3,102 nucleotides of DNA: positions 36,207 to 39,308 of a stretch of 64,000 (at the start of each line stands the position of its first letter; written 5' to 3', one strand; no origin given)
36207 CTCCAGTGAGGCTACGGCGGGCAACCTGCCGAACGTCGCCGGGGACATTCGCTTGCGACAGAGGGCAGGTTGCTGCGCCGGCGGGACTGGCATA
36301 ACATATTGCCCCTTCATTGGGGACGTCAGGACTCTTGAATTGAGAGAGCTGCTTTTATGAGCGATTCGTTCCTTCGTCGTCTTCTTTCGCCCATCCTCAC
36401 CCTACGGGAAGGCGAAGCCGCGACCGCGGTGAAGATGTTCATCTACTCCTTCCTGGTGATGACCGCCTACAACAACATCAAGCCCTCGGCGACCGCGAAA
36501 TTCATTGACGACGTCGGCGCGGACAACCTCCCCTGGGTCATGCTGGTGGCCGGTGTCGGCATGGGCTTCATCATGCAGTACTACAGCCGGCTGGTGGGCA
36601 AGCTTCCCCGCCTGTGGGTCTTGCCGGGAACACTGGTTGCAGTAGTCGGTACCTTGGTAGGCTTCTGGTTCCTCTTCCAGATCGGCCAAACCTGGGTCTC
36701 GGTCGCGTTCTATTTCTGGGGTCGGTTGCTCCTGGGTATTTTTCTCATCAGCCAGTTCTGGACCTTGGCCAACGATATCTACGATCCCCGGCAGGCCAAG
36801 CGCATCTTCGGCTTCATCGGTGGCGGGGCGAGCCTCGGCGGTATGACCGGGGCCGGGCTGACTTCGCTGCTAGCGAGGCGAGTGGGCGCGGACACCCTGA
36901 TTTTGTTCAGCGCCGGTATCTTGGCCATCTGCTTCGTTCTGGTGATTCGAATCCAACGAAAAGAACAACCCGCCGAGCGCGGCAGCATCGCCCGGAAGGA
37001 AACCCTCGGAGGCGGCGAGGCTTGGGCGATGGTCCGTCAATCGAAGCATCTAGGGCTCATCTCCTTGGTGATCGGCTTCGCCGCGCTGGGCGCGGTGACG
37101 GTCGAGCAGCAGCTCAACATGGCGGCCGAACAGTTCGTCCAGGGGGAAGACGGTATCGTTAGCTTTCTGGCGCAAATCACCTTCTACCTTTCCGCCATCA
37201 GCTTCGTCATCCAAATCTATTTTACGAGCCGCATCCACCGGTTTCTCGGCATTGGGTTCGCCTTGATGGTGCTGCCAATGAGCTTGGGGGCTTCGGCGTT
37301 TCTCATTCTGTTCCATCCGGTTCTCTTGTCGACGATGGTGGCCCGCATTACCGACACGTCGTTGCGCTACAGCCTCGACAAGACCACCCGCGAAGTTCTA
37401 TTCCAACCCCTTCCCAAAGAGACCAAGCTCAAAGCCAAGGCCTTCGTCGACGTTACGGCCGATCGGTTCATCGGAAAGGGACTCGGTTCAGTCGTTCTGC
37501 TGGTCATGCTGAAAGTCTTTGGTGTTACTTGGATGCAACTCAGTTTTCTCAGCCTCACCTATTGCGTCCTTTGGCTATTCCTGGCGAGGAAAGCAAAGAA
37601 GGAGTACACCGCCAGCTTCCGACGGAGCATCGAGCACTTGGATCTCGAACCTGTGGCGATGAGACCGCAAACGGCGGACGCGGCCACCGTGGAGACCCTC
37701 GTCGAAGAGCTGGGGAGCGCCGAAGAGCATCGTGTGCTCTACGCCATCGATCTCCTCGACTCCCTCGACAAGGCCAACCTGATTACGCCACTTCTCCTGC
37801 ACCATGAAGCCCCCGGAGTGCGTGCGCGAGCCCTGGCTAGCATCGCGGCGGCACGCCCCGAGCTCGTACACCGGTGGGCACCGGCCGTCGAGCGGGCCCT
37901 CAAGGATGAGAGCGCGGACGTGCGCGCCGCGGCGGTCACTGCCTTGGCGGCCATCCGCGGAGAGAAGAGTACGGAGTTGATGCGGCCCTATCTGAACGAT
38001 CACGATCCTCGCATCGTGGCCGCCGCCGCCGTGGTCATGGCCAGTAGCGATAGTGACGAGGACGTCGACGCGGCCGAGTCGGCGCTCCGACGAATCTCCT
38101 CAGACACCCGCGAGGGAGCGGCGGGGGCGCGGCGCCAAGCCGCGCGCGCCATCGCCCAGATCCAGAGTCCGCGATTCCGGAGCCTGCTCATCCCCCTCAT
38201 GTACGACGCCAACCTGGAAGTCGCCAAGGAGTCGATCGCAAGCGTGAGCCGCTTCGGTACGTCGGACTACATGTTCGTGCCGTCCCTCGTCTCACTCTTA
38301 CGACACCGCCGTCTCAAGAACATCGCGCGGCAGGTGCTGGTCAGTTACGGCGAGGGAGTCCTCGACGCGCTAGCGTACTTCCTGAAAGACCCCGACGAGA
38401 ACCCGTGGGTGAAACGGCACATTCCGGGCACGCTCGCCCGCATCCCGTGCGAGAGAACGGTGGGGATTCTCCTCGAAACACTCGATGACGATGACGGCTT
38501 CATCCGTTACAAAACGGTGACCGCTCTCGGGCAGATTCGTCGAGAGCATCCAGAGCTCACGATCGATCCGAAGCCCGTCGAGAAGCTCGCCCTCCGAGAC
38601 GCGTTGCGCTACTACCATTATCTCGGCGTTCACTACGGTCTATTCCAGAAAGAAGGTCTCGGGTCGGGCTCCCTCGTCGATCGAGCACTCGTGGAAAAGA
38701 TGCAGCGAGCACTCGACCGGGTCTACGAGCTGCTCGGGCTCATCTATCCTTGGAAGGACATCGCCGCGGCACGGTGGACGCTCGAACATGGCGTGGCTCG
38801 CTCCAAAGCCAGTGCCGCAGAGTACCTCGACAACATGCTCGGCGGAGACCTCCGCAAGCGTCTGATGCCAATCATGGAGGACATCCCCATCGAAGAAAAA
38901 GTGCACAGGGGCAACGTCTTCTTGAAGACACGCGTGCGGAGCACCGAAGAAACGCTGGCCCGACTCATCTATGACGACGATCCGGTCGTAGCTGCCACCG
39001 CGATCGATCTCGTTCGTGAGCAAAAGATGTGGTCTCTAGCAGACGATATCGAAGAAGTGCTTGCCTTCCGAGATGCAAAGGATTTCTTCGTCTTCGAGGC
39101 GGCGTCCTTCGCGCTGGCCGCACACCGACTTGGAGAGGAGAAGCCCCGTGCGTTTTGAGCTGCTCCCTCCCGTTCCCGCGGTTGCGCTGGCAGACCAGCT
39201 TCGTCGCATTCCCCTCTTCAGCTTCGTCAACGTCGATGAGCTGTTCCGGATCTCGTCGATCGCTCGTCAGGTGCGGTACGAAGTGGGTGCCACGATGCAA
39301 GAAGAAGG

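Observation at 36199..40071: TLC (ATP/ADP translocase)-HEAT repeat fusion, translationally coupled to a double cNMP-binding protein, behind a structured leader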

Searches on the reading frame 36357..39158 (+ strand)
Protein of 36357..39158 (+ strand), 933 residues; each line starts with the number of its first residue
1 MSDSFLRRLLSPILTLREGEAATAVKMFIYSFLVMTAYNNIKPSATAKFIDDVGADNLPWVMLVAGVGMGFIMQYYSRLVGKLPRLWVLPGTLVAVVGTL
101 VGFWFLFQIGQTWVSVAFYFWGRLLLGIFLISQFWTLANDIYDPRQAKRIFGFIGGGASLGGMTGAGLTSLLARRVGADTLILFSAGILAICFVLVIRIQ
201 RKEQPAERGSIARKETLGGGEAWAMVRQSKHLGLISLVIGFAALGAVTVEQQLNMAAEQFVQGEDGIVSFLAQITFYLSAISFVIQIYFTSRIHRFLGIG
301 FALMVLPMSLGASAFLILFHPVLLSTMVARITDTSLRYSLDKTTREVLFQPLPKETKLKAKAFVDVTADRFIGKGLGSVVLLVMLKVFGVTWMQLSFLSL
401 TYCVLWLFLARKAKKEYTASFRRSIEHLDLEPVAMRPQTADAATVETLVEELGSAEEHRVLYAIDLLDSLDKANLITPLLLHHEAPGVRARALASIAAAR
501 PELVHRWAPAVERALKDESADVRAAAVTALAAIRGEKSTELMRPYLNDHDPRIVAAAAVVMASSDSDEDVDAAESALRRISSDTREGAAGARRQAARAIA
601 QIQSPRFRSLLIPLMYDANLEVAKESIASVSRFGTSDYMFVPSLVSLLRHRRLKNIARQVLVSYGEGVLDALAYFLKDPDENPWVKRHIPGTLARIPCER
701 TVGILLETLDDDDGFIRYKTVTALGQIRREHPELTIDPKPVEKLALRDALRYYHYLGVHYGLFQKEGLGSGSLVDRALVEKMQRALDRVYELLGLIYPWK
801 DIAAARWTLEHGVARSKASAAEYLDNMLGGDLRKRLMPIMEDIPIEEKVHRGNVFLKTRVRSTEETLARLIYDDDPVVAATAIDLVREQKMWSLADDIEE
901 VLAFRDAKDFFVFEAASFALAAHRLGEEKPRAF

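Call 7: search_protein_families(library=pfam, proteins=[window:36357-39155:+], max_evalue=0.1)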
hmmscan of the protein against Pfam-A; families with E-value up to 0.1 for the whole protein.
window:36357-39155:+ (933 aa): 9 families
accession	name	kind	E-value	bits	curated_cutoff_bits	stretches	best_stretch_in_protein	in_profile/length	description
PF13646.12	HEAT_2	-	3.4e-24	85.4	27.7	4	477-559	5-84/88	HEAT repeats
PF07690.21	MFS_1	-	9e-15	54.9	33.4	1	27-328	1-296/347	Major Facilitator Superfamily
PF03219.20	TLC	-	7.5e-14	51.8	21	2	314-417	383-491/491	TLC ATP/ADP transporter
PF12717.13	Cnd1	-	9e-07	29.5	26.4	1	488-567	2-88/162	non-SMC mitotic condensation complex subunit 1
PF02985.28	HEAT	-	3.5e-06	27.2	23.5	1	509-533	3-27/31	HEAT repeat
PF01602.26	Adaptin_N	-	0.0011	18.1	37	1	482-538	124-183/524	Adaptin N terminal region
PF03130.22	HEAT_PBS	-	0.0028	18.5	20.9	0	522-548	1-27/27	PBS lyase HEAT-like repeat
PF13513.12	HEAT_EZ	-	0.019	15.9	27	1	490-533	8-55/55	HEAT-like repeat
PF20168.4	PDS5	-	0.041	12.1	27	0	494-545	230-282/1053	Sister chromatid cohesion protein PDS5 protein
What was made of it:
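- On Pfam TLC (PF03219), ATP/ADP transporter family: 51.8 bits against a cut-off of 21, in two stretches (call 7).
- Checked: Pfam hits above cut-off: TLC PF03219, 51.8 bits (cut-off 21); MFS_1, 54.9 bits; HEAT_2, 85.4 bits in 4 stretches (call 7).
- Pfam MFS_1 scores as well as TLC (call 7), so the substrate could be something other than a nucleotide. MFS_1 scores as well as TLC (call 7).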

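Call 8: search_protein_families(library=ncbifam, proteins=[window:36357-39155:+], max_evalue=0.1)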
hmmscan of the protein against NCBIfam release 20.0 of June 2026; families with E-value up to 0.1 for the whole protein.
window:36357-39155:+ (933 aa): 8 families
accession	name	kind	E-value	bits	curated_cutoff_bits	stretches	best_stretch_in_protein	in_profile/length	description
TIGR00769.1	AAA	superfamily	7.2e-13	48.3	387.2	1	103-417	119-472/472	NTP/NDP exchange transporter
TIGR02270.1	TIGR02270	subfamily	3.3e-09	36.3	206.8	1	440-650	83-280/410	TIGR02270 family protein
NF045662.1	DVU0298_fam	equivalog_domain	1.4e-08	34.5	75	1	490-550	129-189/213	DVU0298 family protein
NF010374.0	PRK13800.1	equivalog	7.4e-07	27.8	1196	1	508-636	745-869/898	fumarate reductase/succinate dehydrogenase flavoprotein subunit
NF045915.1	PhycobilmeDegNblB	equivalog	1.1e-06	28.4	300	1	495-589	118-209/214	phycobilisome degradation protein NblB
NF058505.1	phyc_lyase_CpeY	equivalog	0.0017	17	600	0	681-734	64-117/419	C-phycoerythrin alpha-cysteine-82 phycoerythrobilin lyase CpeY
NF058502.1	phyc_lyase_CpcE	equivalog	0.0067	16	330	0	564-673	31-141/260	C-phycocyanin alpha-cysteine-84 phycocyanobilin lyase subunit CpcE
NF007244.0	PRK09687.1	equivalog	0.05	12.9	275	0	474-563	94-186/285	putative lyase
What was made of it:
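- On NCBIfam TIGR00769 NTP/NDP exchange transporter (canonical NTT): 48.3 bits against 387.2 (call 8).
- Closest known: Canonical NTT/TLC nucleotide transporters. Different: Only 17% identity, and far below the NCBIfam family cut-off (call 8).
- The score against the NCBIfam NTP/NDP exchanger model is 48 bits against a cut-off of 387 (call 8). TIGR00769 scores 48 bits against a cut-off of 387 (call 8).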

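Call 11: find_homologous_proteins(query=window:36357-39155:+)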
Query window:36357-39155:+ (933 aa): 2136 proteins with E <= 0.001 among 8000 candidates; the best 120 are listed.
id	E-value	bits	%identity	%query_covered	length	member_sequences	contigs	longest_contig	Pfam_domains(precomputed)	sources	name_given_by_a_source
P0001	0.0e+0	2057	100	100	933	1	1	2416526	PF12717.14,PF02985.29,PF03219.21,PF13646.13,PF07690.22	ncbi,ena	-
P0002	0.0e+0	1912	93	100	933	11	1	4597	PF12717.14,PF02985.29,PF03219.21,PF13646.13,PF07690.22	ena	-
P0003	0.0e+0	1847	89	100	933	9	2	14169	PF12717.14,PF02985.29,PF03219.21,PF13646.13,PF07690.22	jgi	jgi:AAA family ATP:ADP antiporter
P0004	0.0e+0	1827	88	100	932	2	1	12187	PF12717.14,PF02985.29,PF03219.21,PF13646.13,PF07690.22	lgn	-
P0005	0.0e+0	1814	87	100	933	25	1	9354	PF12717.14,PF02985.29,PF03219.21,PF01602.27,PF13646.13,PF07690.22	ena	-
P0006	0.0e+0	1713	82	100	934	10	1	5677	PF12717.14,PF02985.29,PF03219.21,PF01602.27,PF13646.13,PF07690.22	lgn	-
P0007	0.0e+0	1707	83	100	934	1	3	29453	PF12717.14,PF02985.29,PF03219.21,PF13646.13,PF07690.22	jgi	jgi:AAA family ATP:ADP antiporter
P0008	0.0e+0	1679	81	100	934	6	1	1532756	PF12717.14,PF02985.29,PF03219.21,PF13513.13,PF13646.13,PF07690.22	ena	-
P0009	0.0e+0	1521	73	100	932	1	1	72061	PF12717.14,PF02985.29,PF03219.21,PF13513.13,PF01602.27,PF13646.13,PF07690.22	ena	-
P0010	0.0e+0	1446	69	99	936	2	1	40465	PF12717.14,PF02985.29,PF03219.21,PF13646.13,PF07690.22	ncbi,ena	-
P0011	0.0e+0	1418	68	99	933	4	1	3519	PF12717.14,PF02985.29,PF03219.21,PF13513.13,PF13646.13,PF07690.22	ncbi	-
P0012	0.0e+0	1415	67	99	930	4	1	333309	PF12717.14,PF02985.29,PF03219.21,PF01602.27,PF13646.13,PF07690.22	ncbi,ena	-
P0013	0.0e+0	1397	69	97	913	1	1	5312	PF12717.14,PF02985.29,PF03219.21,PF01602.27,PF13646.13,PF07690.22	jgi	-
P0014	0.0e+0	1388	66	99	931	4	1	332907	PF12717.14,PF02985.29,PF03219.21,PF01602.27,PF13646.13,PF07690.22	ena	-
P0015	0.0e+0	1387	67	99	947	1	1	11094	PF12717.14,PF02985.29,PF03219.21,PF13646.13,PF07690.22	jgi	jgi:ATP/ADP translocase/HEAT repeat protein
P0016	0.0e+0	1352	66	96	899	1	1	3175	PF12717.14,PF02985.29,PF03219.21,PF01602.27,PF13646.13,PF07690.22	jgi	jgi:AAA family ATP:ADP antiporter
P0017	0.0e+0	1342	66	97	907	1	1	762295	PF12717.14,PF02985.29,PF03219.21,PF01602.27,PF13646.13,PF07690.22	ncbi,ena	-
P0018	0.0e+0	1339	65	100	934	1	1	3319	PF12717.14,PF02985.29,PF03219.21,PF13646.13,PF07690.22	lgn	-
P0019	0.0e+0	1333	66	97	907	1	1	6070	PF12717.14,PF02985.29,PF03219.21,PF01602.27,PF13646.13,PF07690.22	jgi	jgi:AAA family ATP:ADP antiporter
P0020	0.0e+0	1315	64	100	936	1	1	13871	PF12717.14,PF03219.21,PF13646.13,PF07690.22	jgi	jgi:AAA family ATP:ADP antiporter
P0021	0.0e+0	1298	63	98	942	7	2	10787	PF12717.14,PF02985.29,PF03219.21,PF13646.13,PF07690.22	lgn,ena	-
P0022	0.0e+0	1296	63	99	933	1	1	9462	PF12717.14,PF02985.29,PF03219.21,PF13646.13,PF07690.22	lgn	-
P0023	0.0e+0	1291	63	99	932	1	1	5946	PF12717.14,PF02985.29,PF03219.21,PF13646.13,PF07690.22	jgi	jgi:AAA family ATP:ADP antiporter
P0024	0.0e+0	1289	62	100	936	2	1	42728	PF12717.14,PF02985.29,PF03219.21,PF13646.13,PF07690.22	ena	-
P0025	0.0e+0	1285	63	100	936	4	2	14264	PF12717.14,PF02985.29,PF03219.21,PF13646.13,PF07690.22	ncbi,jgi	-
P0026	0.0e+0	1284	63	99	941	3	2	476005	PF12717.14,PF02985.29,PF03219.21,PF13646.13,PF07690.22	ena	-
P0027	0.0e+0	1282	63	100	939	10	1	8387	PF03219.21,PF13646.13,PF07690.22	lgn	-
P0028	0.0e+0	1281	63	100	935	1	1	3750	PF12717.14,PF02985.29,PF03219.21,PF01602.27,PF13646.13,PF07690.22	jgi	jgi:AAA family ATP:ADP antiporter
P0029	0.0e+0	1279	62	100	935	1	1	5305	PF12717.14,PF02985.29,PF03219.21,PF01602.27,PF13646.13,PF07690.22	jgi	jgi:AAA family ATP:ADP antiporter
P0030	0.0e+0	1278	62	100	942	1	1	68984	PF12717.14,PF02985.29,PF03219.21,PF01602.27,PF13646.13,PF07690.22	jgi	jgi:AAA family ATP:ADP antiporter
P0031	0.0e+0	1278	62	100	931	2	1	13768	PF12717.14,PF02985.29,PF03219.21,PF13646.13,PF07690.22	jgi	-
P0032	0.0e+0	1277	63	100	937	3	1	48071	PF12717.14,PF02985.29,PF03219.21,PF13646.13,PF07690.22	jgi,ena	-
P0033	0.0e+0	1277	63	99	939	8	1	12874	PF12717.14,PF02985.29,PF03219.21,PF13646.13,PF07690.22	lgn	-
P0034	0.0e+0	1276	63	99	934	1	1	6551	PF12717.14,PF03219.21,PF13646.13,PF07690.22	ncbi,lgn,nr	ncbi:MAG: hypothetical protein BMS9Abin37_1261 [Acidobacteriota bacterium]|nr:MAG: hypothetical prot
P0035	0.0e+0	1276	62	100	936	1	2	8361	PF12717.14,PF02985.29,PF03219.21,PF13646.13,PF07690.22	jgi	jgi:AAA family ATP:ADP antiporter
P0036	0.0e+0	1274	62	100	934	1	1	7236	PF02985.29,PF03219.21,PF01602.27,PF13646.13,PF07690.22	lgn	-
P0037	0.0e+0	1274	62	100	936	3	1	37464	PF12717.14,PF02985.29,PF03219.21,PF13646.13,PF07690.22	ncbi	-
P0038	0.0e+0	1271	62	100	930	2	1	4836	PF12717.14,PF02985.29,PF03219.21,PF13646.13,PF07690.22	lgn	-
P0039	0.0e+0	1269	62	100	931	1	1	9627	PF12717.14,PF02985.29,PF03219.21,PF13646.13,PF07690.22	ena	-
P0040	0.0e+0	1269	62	100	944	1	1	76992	PF12717.14,PF03219.21,PF13646.13,PF07690.22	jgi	jgi:AAA family ATP:ADP antiporter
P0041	0.0e+0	1267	61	100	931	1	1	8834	PF12717.14,PF02985.29,PF03219.21,PF13646.13,PF07690.22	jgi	-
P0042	0.0e+0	1267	94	66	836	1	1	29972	PF03219.21,PF13646.13,PF07690.22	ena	-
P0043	0.0e+0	1267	62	100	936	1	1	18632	PF12717.14,PF02985.29,PF03219.21,PF13646.13,PF07690.22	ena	-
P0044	0.0e+0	1266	61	100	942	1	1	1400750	PF12717.14,PF02985.29,PF03219.21,PF13646.13,PF07690.22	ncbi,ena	-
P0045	0.0e+0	1266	62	99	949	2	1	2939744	PF12717.14,PF02985.29,PF03219.21,PF13646.13,PF07690.22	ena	-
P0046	0.0e+0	1264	62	100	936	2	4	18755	PF12717.14,PF02985.29,PF03219.21,PF13646.13,PF07690.22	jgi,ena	jgi:AAA family ATP:ADP antiporter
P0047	0.0e+0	1264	61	99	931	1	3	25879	PF12717.14,PF02985.29,PF03219.21,PF13646.13,PF07690.22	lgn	-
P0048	0.0e+0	1264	61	100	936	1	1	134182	PF12717.14,PF02985.29,PF03219.21,PF13646.13,PF07690.22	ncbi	-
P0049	0.0e+0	1263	62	99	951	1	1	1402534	PF12717.14,PF02985.29,PF03219.21,PF13646.13,PF07690.22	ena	-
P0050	0.0e+0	1262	62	99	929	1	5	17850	PF12717.14,PF02985.29,PF03219.21,PF13646.13,PF07690.22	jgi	jgi:AAA family ATP:ADP antiporter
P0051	0.0e+0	1262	61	100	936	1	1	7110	PF12717.14,PF02985.29,PF03219.21,PF13513.13,PF13646.13,PF07690.22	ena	-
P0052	0.0e+0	1259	61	100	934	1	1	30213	PF02985.29,PF03219.21,PF13646.13,PF07690.22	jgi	jgi:ATP:ADP antiporter, AAA family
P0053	0.0e+0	1259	62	100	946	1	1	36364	PF12717.14,PF02985.29,PF03219.21,PF13646.13,PF07690.22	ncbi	-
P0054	0.0e+0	1258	62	100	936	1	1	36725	PF12717.14,PF03219.21,PF13646.13,PF07690.22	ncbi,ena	-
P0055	0.0e+0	1255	62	100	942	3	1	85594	PF12717.14,PF02985.29,PF03219.21,PF13646.13,PF07690.22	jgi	jgi:AAA family ATP:ADP antiporter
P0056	0.0e+0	1255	61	100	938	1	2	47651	PF02985.29,PF03219.21,PF13646.13,PF07690.22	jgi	jgi:AAA family ATP:ADP antiporter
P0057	0.0e+0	1254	61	99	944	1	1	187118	PF12717.14,PF03219.21,PF13646.13,PF07690.22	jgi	jgi:AAA family ATP:ADP antiporter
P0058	0.0e+0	1254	61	100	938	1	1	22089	PF02985.29,PF03219.21,PF13646.13,PF07690.22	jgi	jgi:AAA family ATP:ADP antiporter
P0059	0.0e+0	1252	62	99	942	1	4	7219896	PF12717.14,PF02985.29,PF03219.21,PF13646.13,PF07690.22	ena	-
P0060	0.0e+0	1250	62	99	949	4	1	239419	PF12717.14,PF02985.29,PF03219.21,PF13646.13,PF07690.22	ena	-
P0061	0.0e+0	1247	62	100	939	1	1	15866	PF12717.14,PF02985.29,PF03219.21,PF13646.13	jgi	jgi:AAA family ATP:ADP antiporter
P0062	0.0e+0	1246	63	97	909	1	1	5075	PF12717.14,PF02985.29,PF03219.21,PF01602.27,PF13646.13,PF07690.22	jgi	jgi:AAA family ATP:ADP antiporter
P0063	0.0e+0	1245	61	99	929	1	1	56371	PF12717.14,PF03219.21,PF13646.13,PF07690.22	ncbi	-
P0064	0.0e+0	1237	61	99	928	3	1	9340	PF12717.14,PF02985.29,PF03219.21,PF13646.13,PF07690.22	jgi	jgi:ATP:ADP antiporter, AAA family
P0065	0.0e+0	1234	67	88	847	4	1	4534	PF02985.29,PF03219.21,PF13646.13,PF07690.22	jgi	jgi:AAA family ATP:ADP antiporter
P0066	0.0e+0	1233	61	99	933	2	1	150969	PF02985.29,PF03219.21,PF13646.13,PF07690.22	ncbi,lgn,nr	ncbi:MAG TPA: Npt1/Npt2 family nucleotide transporter [Vicinamibacteria bacterium]|nr:Npt1/Npt2 fami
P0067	0.0e+0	1220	61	99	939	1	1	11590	PF12717.14,PF02985.29,PF03219.21,PF13513.13,PF01602.27,PF13646.13,PF07690.22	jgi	jgi:AAA family ATP:ADP antiporter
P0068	0.0e+0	1206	83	72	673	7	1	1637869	PF12717.14,PF02985.29,PF03219.21,PF13513.13,PF01602.27,PF13646.13,PF07690.22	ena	-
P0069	0.0e+0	1171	58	99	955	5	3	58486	PF12717.14,PF02985.29,PF03219.21,PF01602.27,PF13646.13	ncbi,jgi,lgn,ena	-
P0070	0.0e+0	1171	61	93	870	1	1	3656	PF12717.14,PF02985.29,PF03219.21,PF13646.13,PF07690.22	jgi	-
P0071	0.0e+0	1169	57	100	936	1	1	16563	PF12717.14,PF02985.29,PF03219.21,PF13646.13,PF07690.22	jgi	jgi:AAA family ATP:ADP antiporter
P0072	0.0e+0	1164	68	82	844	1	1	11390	PF12717.14,PF02985.29,PF03219.21,PF13513.13,PF01602.27,PF13646.13,PF07690.22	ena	-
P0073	0.0e+0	1163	58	100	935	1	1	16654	PF03130.23,PF03219.21,PF13646.13,PF07690.22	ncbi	-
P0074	0.0e+0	1161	58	100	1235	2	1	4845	PF02985.29,PF03219.21,PF00027.36,PF13646.13,PF07690.22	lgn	-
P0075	0.0e+0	1157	58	99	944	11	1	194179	PF12717.14,PF02985.29,PF03219.21,PF13646.13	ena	-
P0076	0.0e+0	1153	57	99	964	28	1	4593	PF12717.14,PF02985.29,PF03219.21,PF01602.27,PF13646.13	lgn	-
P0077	0.0e+0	1144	56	100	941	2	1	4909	PF12717.14,PF03219.21,PF13646.13,PF07690.22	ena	-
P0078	0.0e+0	1144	57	100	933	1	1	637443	PF02985.29,PF03219.21,PF13646.13,PF07690.22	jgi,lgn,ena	-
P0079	0.0e+0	1141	57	100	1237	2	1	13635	PF02985.29,PF03219.21,PF00027.36,PF13646.13,PF07690.22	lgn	-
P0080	0.0e+0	1139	61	91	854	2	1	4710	PF12717.14,PF02985.29,PF03219.21,PF01602.27,PF13646.13,PF07690.22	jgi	jgi:AAA family ATP:ADP antiporter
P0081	0.0e+0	1130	56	99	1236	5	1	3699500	PF02985.29,PF03219.21,PF00027.36,PF13646.13,PF07690.22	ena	-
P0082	0.0e+0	1124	57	100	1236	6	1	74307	PF02985.29,PF03219.21,PF00027.36,PF13646.13,PF07690.22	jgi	jgi:AAA family ATP:ADP antiporter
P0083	0.0e+0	1123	56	100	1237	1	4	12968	PF12717.14,PF02985.29,PF03219.21,PF00027.36,PF13646.13,PF07690.22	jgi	jgi:ATP:ADP antiporter, AAA family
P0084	0.0e+0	1121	55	100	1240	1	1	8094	PF03219.21,PF00027.36,PF13646.13,PF07690.22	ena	-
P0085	0.0e+0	1121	56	99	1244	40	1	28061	PF12717.14,PF02985.29,PF03219.21,PF00027.36,PF01602.27,PF13646.13,PF07690.22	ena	-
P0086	0.0e+0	1118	56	100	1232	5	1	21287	PF12717.14,PF02985.29,PF03219.21,PF00027.36,PF13646.13,PF07690.22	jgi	jgi:AAA family ATP:ADP antiporter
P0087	0.0e+0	1118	56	100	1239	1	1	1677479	PF02985.29,PF03219.21,PF00027.36,PF13646.13,PF07690.22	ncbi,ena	-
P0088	0.0e+0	1109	56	99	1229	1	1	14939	PF12717.14,PF02985.29,PF03219.21,PF00027.36,PF13646.13,PF07690.22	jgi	jgi:AAA family ATP:ADP antiporter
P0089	0.0e+0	1109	55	100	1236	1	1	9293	PF02985.29,PF03219.21,PF00027.36,PF01602.27,PF13646.13,PF07690.22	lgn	-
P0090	0.0e+0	1108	56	99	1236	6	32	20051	PF02985.29,PF03219.21,PF00027.36,PF13646.13,PF07690.22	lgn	-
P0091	0.0e+0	1106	55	99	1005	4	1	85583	PF03219.21,PF13646.13,PF07690.22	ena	-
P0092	0.0e+0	1104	55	100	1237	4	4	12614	PF02985.29,PF03219.21,PF00027.36,PF13646.13,PF07690.22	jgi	jgi:AAA family ATP:ADP antiporter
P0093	0.0e+0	1101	56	99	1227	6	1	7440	PF03219.21,PF00027.36,PF13646.13,PF07690.22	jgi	jgi:ATP:ADP antiporter, AAA family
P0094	0.0e+0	1101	54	100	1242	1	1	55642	PF12717.14,PF02985.29,PF03219.21,PF00027.36,PF01602.27,PF13646.13,PF07690.22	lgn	-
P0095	0.0e+0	1100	54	99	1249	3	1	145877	PF03219.21,PF00027.36,PF13646.13,PF07690.22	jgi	jgi:AAA family ATP:ADP antiporter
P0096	0.0e+0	1098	55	100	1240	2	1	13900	PF02985.29,PF03219.21,PF00027.36,PF13646.13,PF07690.22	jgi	jgi:AAA family ATP:ADP antiporter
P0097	0.0e+0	1098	55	99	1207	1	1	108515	PF03219.21,PF13646.13,PF07690.22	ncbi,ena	-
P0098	0.0e+0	1098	55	100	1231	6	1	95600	PF02985.29,PF03219.21,PF00027.36,PF13646.13,PF07690.22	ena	-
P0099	0.0e+0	1097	54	100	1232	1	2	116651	PF02985.29,PF03219.21,PF00027.36,PF01602.27,PF13646.13,PF07690.22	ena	-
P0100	0.0e+0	1097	60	90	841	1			PF12717.14,PF02985.29,PF03219.21,PF13646.13,PF07690.22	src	-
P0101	0.0e+0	1097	55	99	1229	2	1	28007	PF02985.29,PF03219.21,PF00027.36,PF13646.13,PF07690.22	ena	-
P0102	0.0e+0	1096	56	97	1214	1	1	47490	PF12717.14,PF02985.29,PF03219.21,PF00027.36,PF13646.13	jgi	jgi:ATP/ADP translocase/HEAT repeat protein/CRP-like cAMP-binding protein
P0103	0.0e+0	1096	55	99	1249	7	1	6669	PF02985.29,PF03219.21,PF00027.36,PF13646.13,PF07690.22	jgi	jgi:ATP/ADP translocase/HEAT repeat protein/CRP-like cAMP-binding protein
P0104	0.0e+0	1095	55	99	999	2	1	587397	PF12717.14,PF02985.29,PF03219.21,PF13646.13,PF07690.22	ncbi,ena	-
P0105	0.0e+0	1095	56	99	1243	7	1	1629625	PF12717.14,PF02985.29,PF03219.21,PF00027.36,PF01602.27,PF13646.13,PF07690.22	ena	-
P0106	0.0e+0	1094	55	99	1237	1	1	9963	PF02985.29,PF03219.21,PF00027.36,PF13646.13,PF07690.22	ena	-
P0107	0.0e+0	1094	55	99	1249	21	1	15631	PF02985.29,PF03219.21,PF00027.36,PF13646.13,PF07690.22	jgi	jgi:AAA family ATP:ADP antiporter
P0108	0.0e+0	1094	55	99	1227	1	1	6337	PF02985.29,PF03219.21,PF00027.36,PF13646.13,PF07690.22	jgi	jgi:AAA family ATP:ADP antiporter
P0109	0.0e+0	1093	56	99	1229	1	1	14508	PF02985.29,PF03219.21,PF00027.36,PF13646.13,PF07690.22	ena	-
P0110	0.0e+0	1093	56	99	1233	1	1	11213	PF12717.14,PF02985.29,PF03219.21,PF00027.36,PF01602.27,PF13646.13,PF07690.22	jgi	jgi:AAA family ATP:ADP antiporter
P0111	0.0e+0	1092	55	99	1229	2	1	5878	PF02985.29,PF03219.21,PF00027.36,PF13646.13,PF07690.22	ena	-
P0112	0.0e+0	1092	54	99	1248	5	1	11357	PF03219.21,PF00027.36,PF13646.13,PF07690.22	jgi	jgi:AAA family ATP:ADP antiporter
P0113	0.0e+0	1091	54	99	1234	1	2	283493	PF02985.29,PF03219.21,PF00027.36,PF13646.13,PF07690.22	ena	-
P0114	0.0e+0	1090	54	99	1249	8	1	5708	PF03219.21,PF00027.36,PF13646.13,PF07690.22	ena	-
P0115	0.0e+0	1090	54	99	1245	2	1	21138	PF03219.21,PF00027.36,PF13646.13,PF07690.22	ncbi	-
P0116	0.0e+0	1090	53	99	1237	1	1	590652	PF02985.29,PF03219.21,PF00027.36,PF13646.13,PF07690.22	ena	-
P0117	0.0e+0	1089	54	100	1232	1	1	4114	PF12717.14,PF02985.29,PF03219.21,PF00027.36,PF01602.27,PF13646.13,PF07690.22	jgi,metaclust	metaclust:\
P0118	0.0e+0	1089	54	100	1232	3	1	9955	PF12717.14,PF02985.29,PF03219.21,PF00027.36,PF01602.27,PF13646.13,PF07690.22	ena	-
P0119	0.0e+0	1089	55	99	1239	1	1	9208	PF03219.21,PF00027.36,PF13646.13,PF07690.22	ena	-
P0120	0.0e+0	1089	54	99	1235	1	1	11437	PF02985.29,PF03219.21,PF00027.36,PF13646.13,PF07690.22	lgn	-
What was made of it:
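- The closest protein homologues are all about 933 aa long (call 11).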
